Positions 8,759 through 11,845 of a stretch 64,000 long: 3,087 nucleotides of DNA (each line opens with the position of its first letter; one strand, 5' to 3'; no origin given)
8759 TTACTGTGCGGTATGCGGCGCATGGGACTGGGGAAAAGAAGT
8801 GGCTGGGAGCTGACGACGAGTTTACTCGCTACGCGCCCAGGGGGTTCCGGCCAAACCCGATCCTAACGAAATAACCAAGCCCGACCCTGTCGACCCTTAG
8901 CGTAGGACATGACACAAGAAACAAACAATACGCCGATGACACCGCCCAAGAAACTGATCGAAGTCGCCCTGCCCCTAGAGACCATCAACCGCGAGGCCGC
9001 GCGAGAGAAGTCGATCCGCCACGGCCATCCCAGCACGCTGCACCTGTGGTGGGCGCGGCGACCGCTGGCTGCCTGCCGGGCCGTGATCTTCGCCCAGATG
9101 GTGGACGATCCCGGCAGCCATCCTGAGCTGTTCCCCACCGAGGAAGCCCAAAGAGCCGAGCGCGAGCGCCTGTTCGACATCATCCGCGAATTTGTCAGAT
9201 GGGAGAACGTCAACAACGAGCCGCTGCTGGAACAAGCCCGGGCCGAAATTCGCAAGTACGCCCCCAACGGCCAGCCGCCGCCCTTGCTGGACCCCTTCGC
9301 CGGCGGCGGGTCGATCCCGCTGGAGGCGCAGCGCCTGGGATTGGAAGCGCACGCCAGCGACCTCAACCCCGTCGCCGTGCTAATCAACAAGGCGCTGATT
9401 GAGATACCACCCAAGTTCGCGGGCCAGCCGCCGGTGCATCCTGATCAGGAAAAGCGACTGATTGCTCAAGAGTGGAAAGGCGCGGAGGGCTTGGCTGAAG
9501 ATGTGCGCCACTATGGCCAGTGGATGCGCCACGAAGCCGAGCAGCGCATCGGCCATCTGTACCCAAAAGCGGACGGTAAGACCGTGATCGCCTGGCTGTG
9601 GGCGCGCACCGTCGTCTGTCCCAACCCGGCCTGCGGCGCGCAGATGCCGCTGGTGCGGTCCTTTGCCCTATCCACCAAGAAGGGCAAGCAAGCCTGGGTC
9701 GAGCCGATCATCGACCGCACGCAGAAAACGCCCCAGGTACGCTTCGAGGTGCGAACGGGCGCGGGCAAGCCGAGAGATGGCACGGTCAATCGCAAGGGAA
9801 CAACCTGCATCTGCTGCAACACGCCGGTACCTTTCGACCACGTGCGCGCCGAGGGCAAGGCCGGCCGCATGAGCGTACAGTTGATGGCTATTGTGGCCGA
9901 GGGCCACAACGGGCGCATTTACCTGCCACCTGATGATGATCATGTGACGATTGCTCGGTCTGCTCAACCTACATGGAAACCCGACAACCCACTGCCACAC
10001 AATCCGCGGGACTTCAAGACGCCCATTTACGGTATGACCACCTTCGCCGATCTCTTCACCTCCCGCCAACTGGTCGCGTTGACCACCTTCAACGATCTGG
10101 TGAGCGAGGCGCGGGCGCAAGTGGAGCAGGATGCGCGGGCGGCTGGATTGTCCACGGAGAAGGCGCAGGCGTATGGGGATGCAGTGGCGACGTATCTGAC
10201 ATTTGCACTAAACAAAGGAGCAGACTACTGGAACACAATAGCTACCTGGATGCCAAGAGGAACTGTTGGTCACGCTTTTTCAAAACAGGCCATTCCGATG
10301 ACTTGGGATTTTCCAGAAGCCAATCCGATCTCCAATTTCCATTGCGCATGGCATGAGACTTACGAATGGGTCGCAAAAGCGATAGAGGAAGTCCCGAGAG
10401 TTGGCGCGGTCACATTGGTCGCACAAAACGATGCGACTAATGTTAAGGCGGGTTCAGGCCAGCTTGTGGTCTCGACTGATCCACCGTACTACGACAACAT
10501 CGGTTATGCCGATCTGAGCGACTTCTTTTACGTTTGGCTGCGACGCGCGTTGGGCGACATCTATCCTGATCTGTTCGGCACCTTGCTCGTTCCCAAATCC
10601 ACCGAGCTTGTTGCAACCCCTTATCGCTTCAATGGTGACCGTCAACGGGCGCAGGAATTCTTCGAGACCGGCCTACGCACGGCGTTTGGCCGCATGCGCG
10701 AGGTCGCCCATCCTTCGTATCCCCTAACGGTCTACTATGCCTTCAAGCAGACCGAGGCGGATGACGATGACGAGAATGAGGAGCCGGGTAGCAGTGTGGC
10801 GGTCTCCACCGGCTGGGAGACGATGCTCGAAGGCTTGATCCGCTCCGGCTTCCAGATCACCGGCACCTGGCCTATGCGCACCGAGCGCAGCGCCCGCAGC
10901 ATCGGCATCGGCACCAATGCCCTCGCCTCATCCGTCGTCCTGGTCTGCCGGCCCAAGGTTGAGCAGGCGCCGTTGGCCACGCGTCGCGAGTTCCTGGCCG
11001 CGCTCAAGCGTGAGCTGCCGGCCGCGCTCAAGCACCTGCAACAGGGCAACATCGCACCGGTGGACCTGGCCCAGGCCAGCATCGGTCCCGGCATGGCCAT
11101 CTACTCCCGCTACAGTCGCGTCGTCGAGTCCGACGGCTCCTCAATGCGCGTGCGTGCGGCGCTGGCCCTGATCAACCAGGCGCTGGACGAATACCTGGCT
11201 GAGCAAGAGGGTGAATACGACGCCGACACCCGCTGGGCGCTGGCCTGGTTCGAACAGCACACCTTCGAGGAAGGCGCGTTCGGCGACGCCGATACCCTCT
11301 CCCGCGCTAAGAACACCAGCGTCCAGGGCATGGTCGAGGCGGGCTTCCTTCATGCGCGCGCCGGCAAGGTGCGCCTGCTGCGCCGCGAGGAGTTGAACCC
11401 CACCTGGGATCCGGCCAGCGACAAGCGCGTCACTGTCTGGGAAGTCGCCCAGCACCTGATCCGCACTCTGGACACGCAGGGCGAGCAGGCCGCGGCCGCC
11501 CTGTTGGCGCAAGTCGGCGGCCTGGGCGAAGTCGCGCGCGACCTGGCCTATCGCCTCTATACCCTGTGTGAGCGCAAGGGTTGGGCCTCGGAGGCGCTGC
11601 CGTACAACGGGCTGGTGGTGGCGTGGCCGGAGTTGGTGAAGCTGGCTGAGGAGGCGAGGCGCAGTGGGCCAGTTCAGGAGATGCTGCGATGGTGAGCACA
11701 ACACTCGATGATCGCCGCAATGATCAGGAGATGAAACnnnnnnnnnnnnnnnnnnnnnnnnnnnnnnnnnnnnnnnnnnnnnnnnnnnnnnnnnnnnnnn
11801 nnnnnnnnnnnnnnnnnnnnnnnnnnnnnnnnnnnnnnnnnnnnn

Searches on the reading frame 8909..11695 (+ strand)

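Call 35: search_protein_families(library=padloc, proteins=[window:8909-11695:+], max_evalue=0.001)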
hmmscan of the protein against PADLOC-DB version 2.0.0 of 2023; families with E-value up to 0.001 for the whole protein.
window:8909-11695:+ (928 aa): 11 families
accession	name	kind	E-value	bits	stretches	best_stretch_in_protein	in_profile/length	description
PDLC00660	HmaB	-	0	1217.7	1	8-921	3-961/967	DNA-adenine methylase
PDLC00661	HmaB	-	0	1199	1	9-920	3-966/973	DNA-adenine methylase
PDLC03352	MTase_II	-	9.1e-40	134.3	2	358-681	394-740/1023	Type II methyltransferase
PDLC03233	MTase_II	-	2.6e-34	116.8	1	8-748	26-710/731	Type II methyltransferase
PDLC02189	DUF1156_MTase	-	2e-22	77.2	2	120-269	161-288/944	-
PDLC03314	MTase_II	-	2.8e-13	46.9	1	119-279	160-298/944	Type II methyltransferase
PDLC03322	MTase_II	-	2e-05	21.6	1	126-162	68-104/446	Type II methyltransferase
PDLC03345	MTase_II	-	0.00015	18.2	1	126-166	52-92/581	Type II methyltransferase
PDLC03364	MTase_II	-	0.00017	18.7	1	125-164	61-100/380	Type II methyltransferase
PDLC03367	MTase_II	-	0.00034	17.1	0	126-169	45-87/633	Type II methyltransferase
PDLC03319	MTase_II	-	0.00049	17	0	112-166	15-67/503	Type II methyltransferase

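Call 36: search_protein_families(library=pfam, proteins=[window:8909-11695:+], max_evalue=0.00001)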
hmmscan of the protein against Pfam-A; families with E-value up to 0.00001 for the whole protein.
window:8909-11695:+ (928 aa): 2 families
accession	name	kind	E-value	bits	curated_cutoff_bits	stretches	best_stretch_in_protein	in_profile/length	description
PF06634.17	DUF1156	-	2e-32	111.6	24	1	20-91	1-73/73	Protein of unknown function (DUF1156)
PF02086.21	MethyltransfD12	-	8.8e-06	26.1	22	0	112-168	10-67/253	D12 class N6 adenine-specific DNA methyltransferase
